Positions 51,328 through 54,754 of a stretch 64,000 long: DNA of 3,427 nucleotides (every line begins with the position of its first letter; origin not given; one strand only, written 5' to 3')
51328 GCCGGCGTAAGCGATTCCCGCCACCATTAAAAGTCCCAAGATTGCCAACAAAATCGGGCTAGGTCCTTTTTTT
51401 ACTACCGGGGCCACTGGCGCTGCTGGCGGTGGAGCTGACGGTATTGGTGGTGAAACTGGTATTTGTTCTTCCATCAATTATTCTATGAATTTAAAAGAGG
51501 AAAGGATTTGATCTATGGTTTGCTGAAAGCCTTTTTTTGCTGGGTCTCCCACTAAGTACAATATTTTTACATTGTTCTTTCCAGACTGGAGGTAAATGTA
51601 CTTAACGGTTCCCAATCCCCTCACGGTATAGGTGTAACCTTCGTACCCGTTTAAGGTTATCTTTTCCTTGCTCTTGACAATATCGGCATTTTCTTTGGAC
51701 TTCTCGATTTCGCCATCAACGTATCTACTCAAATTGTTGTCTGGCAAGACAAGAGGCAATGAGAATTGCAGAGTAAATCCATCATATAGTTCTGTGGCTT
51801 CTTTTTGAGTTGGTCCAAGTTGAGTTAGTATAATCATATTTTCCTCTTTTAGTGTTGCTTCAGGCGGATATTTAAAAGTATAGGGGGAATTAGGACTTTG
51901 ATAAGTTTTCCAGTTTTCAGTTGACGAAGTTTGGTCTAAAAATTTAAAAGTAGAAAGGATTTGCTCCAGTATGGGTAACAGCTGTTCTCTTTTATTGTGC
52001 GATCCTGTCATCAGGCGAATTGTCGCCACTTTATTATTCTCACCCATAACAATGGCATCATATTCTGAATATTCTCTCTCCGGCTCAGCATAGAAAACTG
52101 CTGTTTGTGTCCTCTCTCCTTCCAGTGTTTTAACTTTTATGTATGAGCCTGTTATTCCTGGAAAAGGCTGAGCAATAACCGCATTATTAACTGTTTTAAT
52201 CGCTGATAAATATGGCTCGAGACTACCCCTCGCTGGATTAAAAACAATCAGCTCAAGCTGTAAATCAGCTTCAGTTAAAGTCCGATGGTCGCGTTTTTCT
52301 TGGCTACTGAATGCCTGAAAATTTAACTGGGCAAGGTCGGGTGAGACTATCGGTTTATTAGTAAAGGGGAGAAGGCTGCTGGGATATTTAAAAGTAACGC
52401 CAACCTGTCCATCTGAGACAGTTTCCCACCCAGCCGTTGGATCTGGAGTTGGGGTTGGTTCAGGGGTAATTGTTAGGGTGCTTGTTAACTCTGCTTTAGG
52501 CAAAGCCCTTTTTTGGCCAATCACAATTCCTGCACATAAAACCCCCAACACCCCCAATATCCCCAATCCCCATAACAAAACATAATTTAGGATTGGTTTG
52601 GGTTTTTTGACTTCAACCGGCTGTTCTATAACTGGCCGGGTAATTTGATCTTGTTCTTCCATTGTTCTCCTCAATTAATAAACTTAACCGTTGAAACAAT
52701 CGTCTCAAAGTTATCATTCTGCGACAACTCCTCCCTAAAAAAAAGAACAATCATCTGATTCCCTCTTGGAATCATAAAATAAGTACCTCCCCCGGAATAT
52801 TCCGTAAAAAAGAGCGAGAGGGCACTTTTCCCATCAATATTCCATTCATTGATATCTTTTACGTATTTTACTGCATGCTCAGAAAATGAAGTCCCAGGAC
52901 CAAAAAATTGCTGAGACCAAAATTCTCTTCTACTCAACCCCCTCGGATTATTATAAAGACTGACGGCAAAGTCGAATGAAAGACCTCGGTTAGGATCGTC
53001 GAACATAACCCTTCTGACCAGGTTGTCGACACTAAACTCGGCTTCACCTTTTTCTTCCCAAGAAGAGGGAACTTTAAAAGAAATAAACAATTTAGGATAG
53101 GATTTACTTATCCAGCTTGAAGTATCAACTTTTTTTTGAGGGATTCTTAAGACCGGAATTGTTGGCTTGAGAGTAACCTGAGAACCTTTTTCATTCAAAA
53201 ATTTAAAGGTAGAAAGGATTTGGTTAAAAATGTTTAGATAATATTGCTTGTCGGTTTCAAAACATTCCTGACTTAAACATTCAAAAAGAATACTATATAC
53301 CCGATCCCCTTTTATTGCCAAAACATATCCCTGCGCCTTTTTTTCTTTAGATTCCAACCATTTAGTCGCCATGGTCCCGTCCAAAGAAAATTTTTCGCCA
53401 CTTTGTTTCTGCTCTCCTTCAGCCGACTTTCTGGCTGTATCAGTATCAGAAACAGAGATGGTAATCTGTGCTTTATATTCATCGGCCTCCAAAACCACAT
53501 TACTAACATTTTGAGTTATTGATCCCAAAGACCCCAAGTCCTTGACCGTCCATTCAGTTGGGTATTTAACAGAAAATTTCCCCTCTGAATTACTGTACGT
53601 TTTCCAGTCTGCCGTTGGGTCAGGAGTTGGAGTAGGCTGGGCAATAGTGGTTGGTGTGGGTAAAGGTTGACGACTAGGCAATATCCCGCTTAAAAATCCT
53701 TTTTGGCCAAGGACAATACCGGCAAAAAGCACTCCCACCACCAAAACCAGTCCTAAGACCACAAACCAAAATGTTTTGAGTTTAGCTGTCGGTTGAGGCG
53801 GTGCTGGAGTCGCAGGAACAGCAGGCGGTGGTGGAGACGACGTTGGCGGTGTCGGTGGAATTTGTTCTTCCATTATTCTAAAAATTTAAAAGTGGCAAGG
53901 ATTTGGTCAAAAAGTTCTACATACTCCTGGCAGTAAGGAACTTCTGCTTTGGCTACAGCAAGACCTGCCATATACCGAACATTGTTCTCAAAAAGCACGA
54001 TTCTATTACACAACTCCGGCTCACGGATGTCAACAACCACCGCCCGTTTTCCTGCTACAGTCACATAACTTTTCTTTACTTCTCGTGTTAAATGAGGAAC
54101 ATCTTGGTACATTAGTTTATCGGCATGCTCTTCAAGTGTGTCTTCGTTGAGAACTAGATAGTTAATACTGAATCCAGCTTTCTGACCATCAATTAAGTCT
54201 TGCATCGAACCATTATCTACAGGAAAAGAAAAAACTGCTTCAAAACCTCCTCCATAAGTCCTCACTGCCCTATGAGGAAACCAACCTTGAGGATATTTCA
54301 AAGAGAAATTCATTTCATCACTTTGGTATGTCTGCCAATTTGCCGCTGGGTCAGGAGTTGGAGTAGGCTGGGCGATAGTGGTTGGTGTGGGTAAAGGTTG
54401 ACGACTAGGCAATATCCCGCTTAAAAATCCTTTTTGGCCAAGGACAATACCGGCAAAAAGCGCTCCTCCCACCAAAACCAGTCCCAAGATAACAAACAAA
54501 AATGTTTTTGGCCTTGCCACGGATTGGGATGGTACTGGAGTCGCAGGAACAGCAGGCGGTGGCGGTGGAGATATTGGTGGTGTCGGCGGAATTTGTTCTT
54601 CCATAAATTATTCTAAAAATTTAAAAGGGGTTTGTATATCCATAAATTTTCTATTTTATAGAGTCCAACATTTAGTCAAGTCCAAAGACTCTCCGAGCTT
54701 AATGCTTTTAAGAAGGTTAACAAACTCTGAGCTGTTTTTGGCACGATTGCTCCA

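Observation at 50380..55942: Array of five tandem paralogous surface-protein genes with a conserved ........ module and evidence of recent gene conversion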

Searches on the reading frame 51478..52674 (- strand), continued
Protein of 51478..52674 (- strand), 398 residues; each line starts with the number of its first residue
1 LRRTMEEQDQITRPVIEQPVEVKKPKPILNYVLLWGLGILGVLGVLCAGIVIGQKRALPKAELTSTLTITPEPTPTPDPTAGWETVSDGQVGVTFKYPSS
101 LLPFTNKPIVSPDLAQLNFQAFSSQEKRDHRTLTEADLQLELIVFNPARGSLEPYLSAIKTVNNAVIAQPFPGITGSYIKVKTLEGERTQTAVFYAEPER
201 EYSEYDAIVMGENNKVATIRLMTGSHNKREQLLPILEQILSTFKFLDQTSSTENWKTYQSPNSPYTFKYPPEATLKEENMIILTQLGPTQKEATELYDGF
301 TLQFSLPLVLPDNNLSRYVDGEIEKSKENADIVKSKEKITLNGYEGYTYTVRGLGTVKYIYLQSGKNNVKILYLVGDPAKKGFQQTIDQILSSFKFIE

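Call 45: search_protein_representatives(alignment_id=A1)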
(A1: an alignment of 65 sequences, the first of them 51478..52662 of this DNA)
Query: 65 sequences, 397 profile positions. Proteins with E-value up to 0.001 (for the whole library): 54653; up to 1e-10: 26050; up to 1e-30: 2794. The best 150 are listed.
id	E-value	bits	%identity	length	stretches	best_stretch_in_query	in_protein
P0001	3.3e-106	372.4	-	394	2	2-275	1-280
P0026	4.9e-85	302.7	-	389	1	10-393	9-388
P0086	8.0e-83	295.4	-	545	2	2-358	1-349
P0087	3.3e-81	290.1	-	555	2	83-394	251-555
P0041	3.6e-81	290.0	-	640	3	39-394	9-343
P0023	4.2e-80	286.4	-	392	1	2-394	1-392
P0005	1.7e-79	284.4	-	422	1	11-394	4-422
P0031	5.4e-77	276.2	-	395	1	10-394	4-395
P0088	8.9e-76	272.2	-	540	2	19-272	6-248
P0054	1.1e-75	271.9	-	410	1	2-393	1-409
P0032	5.6e-75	269.6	-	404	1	11-394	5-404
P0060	9.4e-75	268.8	-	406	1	10-394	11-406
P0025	1.7e-74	268.0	-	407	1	2-393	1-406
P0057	2.1e-74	267.7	-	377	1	2-394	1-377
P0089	3.6e-74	266.9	-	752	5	11-363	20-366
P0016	6.1e-68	246.4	-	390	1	15-393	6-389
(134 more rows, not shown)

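Call 46: find_encoding_contigs(protein=P0040, flank=5000, max_places=4)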
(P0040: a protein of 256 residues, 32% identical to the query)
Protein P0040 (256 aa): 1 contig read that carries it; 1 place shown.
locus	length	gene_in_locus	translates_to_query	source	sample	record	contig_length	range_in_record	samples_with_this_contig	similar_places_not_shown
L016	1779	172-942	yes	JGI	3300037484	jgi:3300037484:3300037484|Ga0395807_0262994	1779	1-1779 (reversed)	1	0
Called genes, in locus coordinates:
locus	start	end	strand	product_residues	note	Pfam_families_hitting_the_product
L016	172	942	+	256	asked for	-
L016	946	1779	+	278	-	?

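Call 60: search_protein_families(library=pfam, alignment_id=A1, max_evalue=0.001)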
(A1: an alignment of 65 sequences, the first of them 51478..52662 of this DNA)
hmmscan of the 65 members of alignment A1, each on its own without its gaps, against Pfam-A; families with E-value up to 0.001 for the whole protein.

A. member 1, window:51478-52662:- (394 aa): 1 family
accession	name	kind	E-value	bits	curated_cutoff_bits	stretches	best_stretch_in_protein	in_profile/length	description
PF18933.6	PsbP_2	-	2.3e-06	28.2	27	1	233-392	26-184/184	PsbP-like protein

B. families by the number of members that match (of 65 scanned): 5 families
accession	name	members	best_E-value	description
PF18933.6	PsbP_2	38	5e-15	PsbP-like protein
PF01789.22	PsbP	6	2.3e-06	PsbP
PF10450.15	POC1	1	0.0004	POC1 chaperone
PF11185.13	DUF2971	1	0.00052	Protein of unknown function (DUF2971)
PF22852.1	SoxE_N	1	0.00074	Sulfocyanin, N-terminal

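Call 68: search_protein_families(library=ncbifam, proteins=[window:51478-52662:-], max_evalue=0.1)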
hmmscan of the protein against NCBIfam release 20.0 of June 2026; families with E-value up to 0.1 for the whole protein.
window:51478-52662:- (394 aa): 0 families

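Call 69: search_protein_families(library=padloc, proteins=[window:51478-52662:-], max_evalue=0.1)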
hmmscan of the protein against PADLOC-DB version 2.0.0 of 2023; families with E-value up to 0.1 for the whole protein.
window:51478-52662:- (394 aa): 0 families

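Call 72: find_encoding_contigs(protein=P0060, flank=10000, max_places=1)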
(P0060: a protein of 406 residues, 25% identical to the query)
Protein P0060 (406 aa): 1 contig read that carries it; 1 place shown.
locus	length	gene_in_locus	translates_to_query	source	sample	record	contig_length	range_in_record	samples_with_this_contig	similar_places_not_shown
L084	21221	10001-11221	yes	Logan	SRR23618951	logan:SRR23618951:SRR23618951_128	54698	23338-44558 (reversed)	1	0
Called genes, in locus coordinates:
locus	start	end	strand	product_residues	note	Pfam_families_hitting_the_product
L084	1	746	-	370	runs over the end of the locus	PF00162:PGK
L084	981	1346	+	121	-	-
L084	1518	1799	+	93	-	-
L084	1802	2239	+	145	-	PF01850:PIN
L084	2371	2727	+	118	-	-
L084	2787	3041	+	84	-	-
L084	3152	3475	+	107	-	-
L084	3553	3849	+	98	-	-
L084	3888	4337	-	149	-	PF02502:LacAB_rpiB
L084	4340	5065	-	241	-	PF00121:TIM, PF00977:His_biosynth (faint), PF05690:ThiG (weak)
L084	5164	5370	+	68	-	-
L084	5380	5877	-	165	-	PF13905:Thioredoxin_8 (faint), PF00578:AhpC-TSA (weak), PF08534:Redoxin (weak), PF00085:Thioredoxin, PF13899:Thioredoxin_7 (weak), PF13098:Thioredoxin_2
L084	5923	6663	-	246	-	PF02683:DsbD_TM, PF13386:DsbD_2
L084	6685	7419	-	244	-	-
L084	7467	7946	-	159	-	PF10099:RskA_C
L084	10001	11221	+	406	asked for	PF18933:PsbP_2 (faint)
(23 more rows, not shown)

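Call 73: find_encoding_contigs(protein=P0041, flank=10000, max_places=1)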
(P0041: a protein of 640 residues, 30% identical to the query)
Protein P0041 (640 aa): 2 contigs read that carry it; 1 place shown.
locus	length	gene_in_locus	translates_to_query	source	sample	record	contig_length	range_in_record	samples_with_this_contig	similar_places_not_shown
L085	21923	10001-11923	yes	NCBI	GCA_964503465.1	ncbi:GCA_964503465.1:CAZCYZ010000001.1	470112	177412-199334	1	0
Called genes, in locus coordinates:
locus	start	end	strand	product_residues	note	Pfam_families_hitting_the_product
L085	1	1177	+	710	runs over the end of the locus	PF17854:FtsK_alpha, PF01580:FtsK_SpoIIIE, PF09397:FtsK_gamma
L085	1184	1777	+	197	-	PF13413:HTH_25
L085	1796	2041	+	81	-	-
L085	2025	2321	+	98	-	-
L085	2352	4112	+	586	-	PF01411:tRNA-synt_2c, PF07973:tRNA_SAD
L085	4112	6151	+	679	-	-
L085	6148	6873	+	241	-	PF04203:Sortase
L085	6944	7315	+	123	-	PF03652:RuvX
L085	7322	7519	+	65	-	-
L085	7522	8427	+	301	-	PF02618:YceG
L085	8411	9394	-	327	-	PF00919:UPF0004, PF04055:Radical_SAM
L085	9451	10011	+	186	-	PF23334:VWC2L_2nd (weak)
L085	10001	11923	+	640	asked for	PF18933:PsbP_2 (faint)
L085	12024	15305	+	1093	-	PF04561:RNA_pol_Rpb2_2, PF04565:RNA_pol_Rpb2_3, PF10385:RNA_pol_Rpb2_45, PF00562:RNA_pol_Rpb2_6, PF04560:RNA_pol_Rpb2_7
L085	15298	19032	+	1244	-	PF04997:RNA_pol_Rpb1_1, PF00623:RNA_pol_Rpb1_2, PF04983:RNA_pol_Rpb1_3, PF04998:RNA_pol_Rpb1_5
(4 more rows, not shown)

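Call 74: find_encoding_contigs(protein=P0021, flank=10000, max_places=1)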
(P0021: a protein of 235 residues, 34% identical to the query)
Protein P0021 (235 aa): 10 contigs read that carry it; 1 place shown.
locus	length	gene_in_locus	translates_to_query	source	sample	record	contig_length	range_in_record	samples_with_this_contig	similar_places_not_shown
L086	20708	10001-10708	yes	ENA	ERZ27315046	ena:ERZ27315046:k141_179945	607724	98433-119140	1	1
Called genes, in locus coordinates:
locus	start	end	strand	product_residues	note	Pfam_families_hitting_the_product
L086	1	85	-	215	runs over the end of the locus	PF02517:Rce1-like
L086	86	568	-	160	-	PF18869:HEPN_RnaseLS (weak)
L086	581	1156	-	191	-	PF27226:AF_1845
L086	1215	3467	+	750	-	PF00912:Transgly, PF00905:Transpeptidase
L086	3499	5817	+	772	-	PF00912:Transgly, PF00905:Transpeptidase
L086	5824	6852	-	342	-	PF13354:Beta-lactamase2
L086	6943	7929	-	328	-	PF00389:2-Hacid_dh, PF07991:KARI_N (faint), PF02826:2-Hacid_dh_C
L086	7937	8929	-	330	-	PF00294:PfkB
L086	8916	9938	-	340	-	PF00274:Glycolytic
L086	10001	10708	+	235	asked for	-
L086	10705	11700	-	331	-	PF02779:Transket_pyr, PF02780:Transketolase_C, PF22613:Transketolase_C_1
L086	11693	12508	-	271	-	PF00456:Transketolase_N, PF13292:DXP_synthase_N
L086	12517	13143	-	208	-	PF18306:LDcluster4, PF03641:Lysine_decarbox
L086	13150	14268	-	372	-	PF00044:Gp_dh_N, PF02800:Gp_dh_C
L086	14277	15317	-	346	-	PF00162:PGK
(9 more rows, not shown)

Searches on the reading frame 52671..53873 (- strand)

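Call 5: search_protein_families(library=pfam, proteins=[window:52671-53873:-], max_evalue=1)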
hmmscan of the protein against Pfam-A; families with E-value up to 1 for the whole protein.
window:52671-53873:- (400 aa): 3 families
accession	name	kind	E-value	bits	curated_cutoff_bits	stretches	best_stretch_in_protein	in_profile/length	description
PF18933.6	PsbP_2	-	1.5e-05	25.5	27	1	84-154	38-109/184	PsbP-like protein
PF01789.22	PsbP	-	0.22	12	23.5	1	90-161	3-69/155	PsbP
PF16996.10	Asp4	-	0.28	11.8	27.7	1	31-51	31-51/55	Accessory secretory protein Sec Asp4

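Call 68: search_protein_families(library=ncbifam, proteins=[window:52671-53873:-], max_evalue=0.1)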
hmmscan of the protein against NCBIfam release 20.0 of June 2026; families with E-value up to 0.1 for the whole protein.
window:52671-53873:- (400 aa): 2 families
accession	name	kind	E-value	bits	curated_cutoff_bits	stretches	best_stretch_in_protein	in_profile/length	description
NF040579.1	S1_dom_CvfD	subfamily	0.0062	16.8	117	1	110-159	41-90/113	CvfD/Ygs/GSP13 family RNA-binding post-transcriptional regulator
NF005973.0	PRK08059.1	equivalog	0.013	15.6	148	1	109-166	44-101/123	S1 domain-containing post-transcriptional regulator GSP13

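Call 69: search_protein_families(library=padloc, proteins=[window:52671-53873:-], max_evalue=0.1)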
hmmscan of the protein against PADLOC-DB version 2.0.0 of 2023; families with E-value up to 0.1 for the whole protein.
window:52671-53873:- (400 aa): 0 families

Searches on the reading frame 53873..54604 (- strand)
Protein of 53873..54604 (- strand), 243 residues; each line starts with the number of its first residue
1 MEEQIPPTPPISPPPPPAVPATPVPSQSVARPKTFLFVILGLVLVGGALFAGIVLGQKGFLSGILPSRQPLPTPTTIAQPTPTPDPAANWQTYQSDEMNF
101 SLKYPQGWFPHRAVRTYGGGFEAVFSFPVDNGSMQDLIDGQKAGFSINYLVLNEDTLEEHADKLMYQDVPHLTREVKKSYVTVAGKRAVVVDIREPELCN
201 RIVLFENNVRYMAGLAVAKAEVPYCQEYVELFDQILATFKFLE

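Call 5: search_protein_families(library=pfam, proteins=[window:53873-54604:-], max_evalue=1)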
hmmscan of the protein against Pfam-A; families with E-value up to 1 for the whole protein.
window:53873-54604:- (243 aa): 1 family
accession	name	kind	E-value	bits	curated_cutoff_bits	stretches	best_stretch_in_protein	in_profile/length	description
PF18933.6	PsbP_2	-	0.13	12.7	27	1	85-112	39-66/184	PsbP-like protein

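Call 8: find_encoding_contigs(protein=window:53873-54604:-, flank=10000)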
Protein window:53873-54604:- (243 aa): 10 contigs read that carry it; 6 places shown.
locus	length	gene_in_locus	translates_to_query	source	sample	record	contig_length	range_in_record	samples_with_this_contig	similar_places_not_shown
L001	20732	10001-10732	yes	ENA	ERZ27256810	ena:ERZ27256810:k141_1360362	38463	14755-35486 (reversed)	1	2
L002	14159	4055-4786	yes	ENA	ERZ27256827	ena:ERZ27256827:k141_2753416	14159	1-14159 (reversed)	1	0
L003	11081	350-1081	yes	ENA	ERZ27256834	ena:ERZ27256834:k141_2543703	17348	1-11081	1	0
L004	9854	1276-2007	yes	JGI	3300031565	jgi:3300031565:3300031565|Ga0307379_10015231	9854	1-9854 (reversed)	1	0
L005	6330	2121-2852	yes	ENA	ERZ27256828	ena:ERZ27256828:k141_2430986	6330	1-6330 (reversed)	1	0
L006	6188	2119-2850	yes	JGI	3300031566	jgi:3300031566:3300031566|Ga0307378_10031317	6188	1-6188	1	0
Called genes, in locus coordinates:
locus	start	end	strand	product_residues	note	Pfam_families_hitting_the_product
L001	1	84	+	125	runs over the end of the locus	-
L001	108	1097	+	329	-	PF00579:tRNA-synt_1b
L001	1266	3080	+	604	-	PF06480:FtsH_ext (faint), PF00004:AAA, PF07728:AAA_5 (faint), PF17862:AAA_lid_3, PF01434:Peptidase_M41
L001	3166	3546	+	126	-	-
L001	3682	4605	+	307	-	PF02739:5_3_exonuc_N, PF01367:5_3_exonuc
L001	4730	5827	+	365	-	PF13439:Glyco_transf_4 (weak), PF20706:GT4-conflict (faint), PF00534:Glycos_transf_1, PF13692:Glyco_trans_1_4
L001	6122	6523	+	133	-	PF00583:Acetyltransf_1, PF13673:Acetyltransf_10, PF13508:Acetyltransf_7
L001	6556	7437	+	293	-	PF01149:Fapy_DNA_glyco, PF06831:H2TH, PF06827:zf-FPG_IleRS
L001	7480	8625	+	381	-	PF02463:SMC_N, PF13175:AAA_15, PF13476:AAA_23, PF13304:AAA_21 (faint)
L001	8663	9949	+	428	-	-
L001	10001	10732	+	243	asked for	-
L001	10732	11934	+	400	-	-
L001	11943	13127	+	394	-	-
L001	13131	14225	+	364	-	-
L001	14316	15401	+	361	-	PF02661:Fic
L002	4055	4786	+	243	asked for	-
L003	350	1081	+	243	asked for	-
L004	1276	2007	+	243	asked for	-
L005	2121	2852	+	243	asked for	-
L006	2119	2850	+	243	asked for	-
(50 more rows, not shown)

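Call 68: search_protein_families(library=ncbifam, proteins=[window:53873-54604:-], max_evalue=0.1)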
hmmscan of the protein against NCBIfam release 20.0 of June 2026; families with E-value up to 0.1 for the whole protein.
window:53873-54604:- (243 aa): 0 families

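Call 69: search_protein_families(library=padloc, proteins=[window:53873-54604:-], max_evalue=0.1)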
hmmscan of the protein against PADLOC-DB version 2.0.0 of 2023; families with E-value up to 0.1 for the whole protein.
window:53873-54604:- (243 aa): 0 families
